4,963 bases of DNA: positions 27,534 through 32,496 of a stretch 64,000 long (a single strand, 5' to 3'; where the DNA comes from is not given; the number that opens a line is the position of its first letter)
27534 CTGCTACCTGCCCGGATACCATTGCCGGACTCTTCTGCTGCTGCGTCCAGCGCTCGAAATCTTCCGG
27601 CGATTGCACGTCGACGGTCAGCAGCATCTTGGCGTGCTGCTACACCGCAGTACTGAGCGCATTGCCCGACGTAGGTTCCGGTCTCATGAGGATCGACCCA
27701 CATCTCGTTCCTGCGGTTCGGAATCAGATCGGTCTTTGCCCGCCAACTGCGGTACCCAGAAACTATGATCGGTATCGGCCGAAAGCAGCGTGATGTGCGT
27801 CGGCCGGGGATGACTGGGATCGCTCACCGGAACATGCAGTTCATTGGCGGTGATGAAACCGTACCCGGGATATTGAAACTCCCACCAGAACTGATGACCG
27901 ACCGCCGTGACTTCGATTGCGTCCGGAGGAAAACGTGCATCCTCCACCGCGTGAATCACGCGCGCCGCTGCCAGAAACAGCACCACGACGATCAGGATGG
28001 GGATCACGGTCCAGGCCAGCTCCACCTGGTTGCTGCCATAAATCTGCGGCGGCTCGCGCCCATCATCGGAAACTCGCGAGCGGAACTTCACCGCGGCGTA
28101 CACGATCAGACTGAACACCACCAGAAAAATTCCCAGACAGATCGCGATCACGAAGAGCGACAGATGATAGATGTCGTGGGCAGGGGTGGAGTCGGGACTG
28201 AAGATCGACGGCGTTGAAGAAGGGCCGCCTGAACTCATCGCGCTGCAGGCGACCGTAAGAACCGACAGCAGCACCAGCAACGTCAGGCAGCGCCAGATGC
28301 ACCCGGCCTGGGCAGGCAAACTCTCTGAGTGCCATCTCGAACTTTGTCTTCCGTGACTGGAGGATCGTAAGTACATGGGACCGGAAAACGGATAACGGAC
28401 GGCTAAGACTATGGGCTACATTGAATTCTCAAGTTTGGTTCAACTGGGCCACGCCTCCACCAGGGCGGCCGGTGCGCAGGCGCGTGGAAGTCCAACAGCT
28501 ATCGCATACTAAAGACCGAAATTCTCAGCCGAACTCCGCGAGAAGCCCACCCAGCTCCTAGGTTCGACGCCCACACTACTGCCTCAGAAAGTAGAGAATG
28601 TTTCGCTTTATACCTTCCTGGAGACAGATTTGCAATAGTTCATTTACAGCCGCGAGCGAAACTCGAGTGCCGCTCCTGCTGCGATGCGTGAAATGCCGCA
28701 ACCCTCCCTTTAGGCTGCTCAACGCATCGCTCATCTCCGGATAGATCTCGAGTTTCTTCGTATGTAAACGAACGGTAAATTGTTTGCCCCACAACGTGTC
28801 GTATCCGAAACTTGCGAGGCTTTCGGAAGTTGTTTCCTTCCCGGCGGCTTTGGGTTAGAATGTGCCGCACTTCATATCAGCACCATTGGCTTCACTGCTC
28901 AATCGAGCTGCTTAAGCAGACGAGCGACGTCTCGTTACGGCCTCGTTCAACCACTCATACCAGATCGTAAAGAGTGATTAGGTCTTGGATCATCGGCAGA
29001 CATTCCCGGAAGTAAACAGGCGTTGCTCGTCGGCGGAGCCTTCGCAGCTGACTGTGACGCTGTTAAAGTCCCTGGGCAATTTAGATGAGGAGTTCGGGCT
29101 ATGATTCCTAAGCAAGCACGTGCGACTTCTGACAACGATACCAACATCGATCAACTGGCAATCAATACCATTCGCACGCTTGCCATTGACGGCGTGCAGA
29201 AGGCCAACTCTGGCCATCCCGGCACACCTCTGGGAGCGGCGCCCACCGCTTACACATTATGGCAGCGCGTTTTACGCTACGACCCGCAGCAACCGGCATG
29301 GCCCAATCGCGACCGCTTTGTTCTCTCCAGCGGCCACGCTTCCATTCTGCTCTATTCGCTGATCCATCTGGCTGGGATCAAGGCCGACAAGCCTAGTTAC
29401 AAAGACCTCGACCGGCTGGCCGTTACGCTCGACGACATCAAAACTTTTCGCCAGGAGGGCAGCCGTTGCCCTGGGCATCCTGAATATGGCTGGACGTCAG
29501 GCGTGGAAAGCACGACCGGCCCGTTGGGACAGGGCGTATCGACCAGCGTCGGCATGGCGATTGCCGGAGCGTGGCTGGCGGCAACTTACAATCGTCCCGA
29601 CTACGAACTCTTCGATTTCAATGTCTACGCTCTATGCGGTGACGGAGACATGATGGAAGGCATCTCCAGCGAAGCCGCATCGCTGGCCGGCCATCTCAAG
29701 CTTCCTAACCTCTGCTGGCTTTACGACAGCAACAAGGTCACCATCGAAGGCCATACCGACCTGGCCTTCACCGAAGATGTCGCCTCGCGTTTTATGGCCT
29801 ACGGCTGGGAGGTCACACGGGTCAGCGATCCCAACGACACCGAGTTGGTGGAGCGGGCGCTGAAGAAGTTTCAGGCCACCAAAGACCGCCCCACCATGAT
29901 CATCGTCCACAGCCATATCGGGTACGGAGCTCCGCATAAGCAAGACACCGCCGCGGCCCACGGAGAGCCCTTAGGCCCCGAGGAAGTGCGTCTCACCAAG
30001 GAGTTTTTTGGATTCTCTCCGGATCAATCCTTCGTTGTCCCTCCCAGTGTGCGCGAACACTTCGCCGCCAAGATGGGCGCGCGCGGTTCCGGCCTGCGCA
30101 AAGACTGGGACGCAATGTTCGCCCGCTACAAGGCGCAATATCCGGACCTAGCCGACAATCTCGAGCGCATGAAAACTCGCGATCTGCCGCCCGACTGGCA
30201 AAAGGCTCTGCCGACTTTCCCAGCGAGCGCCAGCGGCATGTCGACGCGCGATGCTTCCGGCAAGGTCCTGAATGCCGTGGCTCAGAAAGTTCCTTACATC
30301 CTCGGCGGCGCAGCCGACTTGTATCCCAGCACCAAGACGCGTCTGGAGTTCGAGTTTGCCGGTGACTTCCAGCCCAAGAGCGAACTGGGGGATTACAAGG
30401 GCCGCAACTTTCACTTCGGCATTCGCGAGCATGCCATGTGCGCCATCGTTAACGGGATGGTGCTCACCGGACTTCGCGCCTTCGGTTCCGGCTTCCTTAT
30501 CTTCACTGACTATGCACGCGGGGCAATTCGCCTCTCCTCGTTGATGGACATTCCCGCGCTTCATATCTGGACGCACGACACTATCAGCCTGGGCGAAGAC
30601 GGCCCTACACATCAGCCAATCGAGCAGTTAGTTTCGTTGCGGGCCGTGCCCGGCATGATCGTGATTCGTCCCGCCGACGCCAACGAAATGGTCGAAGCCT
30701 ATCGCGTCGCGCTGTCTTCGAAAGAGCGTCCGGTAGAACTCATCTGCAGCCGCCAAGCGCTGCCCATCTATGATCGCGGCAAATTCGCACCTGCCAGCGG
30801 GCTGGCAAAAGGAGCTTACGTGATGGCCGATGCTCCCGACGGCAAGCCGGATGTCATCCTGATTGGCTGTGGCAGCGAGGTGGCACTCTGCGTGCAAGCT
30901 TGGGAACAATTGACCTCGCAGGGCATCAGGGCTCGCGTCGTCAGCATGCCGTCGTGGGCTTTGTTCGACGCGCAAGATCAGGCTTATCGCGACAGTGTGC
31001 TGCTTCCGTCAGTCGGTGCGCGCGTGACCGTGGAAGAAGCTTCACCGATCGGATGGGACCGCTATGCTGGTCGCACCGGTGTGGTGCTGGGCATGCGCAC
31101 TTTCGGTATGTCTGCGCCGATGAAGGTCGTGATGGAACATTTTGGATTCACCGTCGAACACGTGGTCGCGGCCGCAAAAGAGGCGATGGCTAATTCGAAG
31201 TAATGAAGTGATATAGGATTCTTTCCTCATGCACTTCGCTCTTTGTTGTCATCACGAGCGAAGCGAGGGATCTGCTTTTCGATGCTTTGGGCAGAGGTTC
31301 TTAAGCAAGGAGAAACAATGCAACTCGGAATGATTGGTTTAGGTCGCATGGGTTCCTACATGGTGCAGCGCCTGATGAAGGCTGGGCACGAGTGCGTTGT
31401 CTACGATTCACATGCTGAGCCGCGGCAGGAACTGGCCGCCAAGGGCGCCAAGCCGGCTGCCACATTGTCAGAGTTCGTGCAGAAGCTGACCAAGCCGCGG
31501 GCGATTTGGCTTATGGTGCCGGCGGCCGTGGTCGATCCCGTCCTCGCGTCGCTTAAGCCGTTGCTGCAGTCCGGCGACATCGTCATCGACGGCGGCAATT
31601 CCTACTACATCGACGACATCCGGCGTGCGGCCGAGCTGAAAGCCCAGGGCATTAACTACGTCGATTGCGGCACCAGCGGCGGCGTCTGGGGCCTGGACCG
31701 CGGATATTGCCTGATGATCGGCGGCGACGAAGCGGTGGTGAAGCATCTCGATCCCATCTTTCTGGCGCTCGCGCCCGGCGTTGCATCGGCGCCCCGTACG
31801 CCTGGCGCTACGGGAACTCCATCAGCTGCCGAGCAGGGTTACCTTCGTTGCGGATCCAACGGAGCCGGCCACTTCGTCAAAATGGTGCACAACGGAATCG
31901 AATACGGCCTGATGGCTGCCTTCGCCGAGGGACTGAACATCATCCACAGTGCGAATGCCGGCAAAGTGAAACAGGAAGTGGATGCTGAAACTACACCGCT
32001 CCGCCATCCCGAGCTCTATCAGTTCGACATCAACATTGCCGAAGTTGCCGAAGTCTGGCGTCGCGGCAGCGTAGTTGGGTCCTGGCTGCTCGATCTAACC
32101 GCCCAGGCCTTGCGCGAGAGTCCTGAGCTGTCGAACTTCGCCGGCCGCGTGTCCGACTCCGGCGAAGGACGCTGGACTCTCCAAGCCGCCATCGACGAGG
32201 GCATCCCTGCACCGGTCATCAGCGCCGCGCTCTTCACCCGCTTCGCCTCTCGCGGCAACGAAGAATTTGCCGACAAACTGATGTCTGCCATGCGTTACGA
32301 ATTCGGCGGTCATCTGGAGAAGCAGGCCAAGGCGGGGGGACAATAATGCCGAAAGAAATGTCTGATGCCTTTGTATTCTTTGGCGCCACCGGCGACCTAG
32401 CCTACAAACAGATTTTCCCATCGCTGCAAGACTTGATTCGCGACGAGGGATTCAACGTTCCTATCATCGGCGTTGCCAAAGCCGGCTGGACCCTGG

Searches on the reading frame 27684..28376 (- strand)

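Call 12: search_protein_families(library=pfam, proteins=[window:27684-28376:-], max_evalue=0.001)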
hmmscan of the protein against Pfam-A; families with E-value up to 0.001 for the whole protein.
window:27684-28376:- (230 aa): 2 families
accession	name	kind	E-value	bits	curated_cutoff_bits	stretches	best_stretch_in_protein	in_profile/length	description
PF02790.20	COX2_TM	-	7.1e-09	36.2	22.8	1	63-134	13-82/88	Cytochrome C oxidase subunit II, transmembrane domain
PF00116.26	COX2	-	0.00073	19.9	22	0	155-189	2-36/120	Cytochrome C oxidase subunit II, periplasmic domain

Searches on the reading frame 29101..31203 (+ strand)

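Call 12: search_protein_families(library=pfam, proteins=[window:29101-31203:+], max_evalue=0.001)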
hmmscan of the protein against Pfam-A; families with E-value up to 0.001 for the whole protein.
window:29101-31203:+ (700 aa): 4 families
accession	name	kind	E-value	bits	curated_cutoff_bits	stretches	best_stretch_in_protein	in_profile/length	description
PF00456.26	Transketolase_N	-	2.1e-129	431.8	22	1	17-363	2-334/334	Transketolase, thiamine diphosphate binding domain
PF02779.29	Transket_pyr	-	1.5e-46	158.7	27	1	379-555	2-173/174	Transketolase, pyrimidine binding domain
PF22613.1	Transketolase_C_1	-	1.6e-41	141.4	27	1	571-684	1-113/113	Transketolase-like TK C-terminal domain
PF02780.25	Transketolase_C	-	1e-11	45.3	25.9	1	582-688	9-124/124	Transketolase, C-terminal domain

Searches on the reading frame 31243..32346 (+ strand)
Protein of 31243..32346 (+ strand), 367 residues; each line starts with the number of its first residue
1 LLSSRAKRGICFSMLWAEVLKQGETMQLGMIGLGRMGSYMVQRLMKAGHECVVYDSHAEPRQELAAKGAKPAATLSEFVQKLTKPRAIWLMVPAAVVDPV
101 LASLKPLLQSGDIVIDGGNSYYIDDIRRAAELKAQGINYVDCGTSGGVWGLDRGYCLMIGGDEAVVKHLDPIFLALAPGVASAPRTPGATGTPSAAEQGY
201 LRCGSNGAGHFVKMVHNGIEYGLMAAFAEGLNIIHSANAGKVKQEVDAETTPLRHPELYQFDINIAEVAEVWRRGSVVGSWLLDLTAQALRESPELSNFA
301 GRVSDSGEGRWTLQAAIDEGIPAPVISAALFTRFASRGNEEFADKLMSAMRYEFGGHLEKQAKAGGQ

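Call 12: search_protein_families(library=pfam, proteins=[window:31243-32346:+], max_evalue=0.001)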
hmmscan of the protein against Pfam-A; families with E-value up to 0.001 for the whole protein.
window:31243-32346:+ (367 aa): 4 families
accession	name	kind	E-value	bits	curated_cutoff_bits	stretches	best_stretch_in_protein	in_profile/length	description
PF03446.21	NAD_binding_2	-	5e-39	134.3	21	1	28-178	2-154/161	NAD binding domain of 6-phosphogluconate dehydrogenase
PF00393.24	6PGD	-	6.4e-22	78.7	27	2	209-237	1-29/290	6-phosphogluconate dehydrogenase, C-terminal domain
PF03807.23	F420_oxidored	-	1.3e-08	35.8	21.6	1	28-117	2-91/94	NADP oxidoreductase coenzyme F420-dependent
PF02826.25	2-Hacid_dh_C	-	6e-05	22.9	25.1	1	23-80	34-90/178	D-isomer specific 2-hydroxyacid dehydrogenase, NAD binding domain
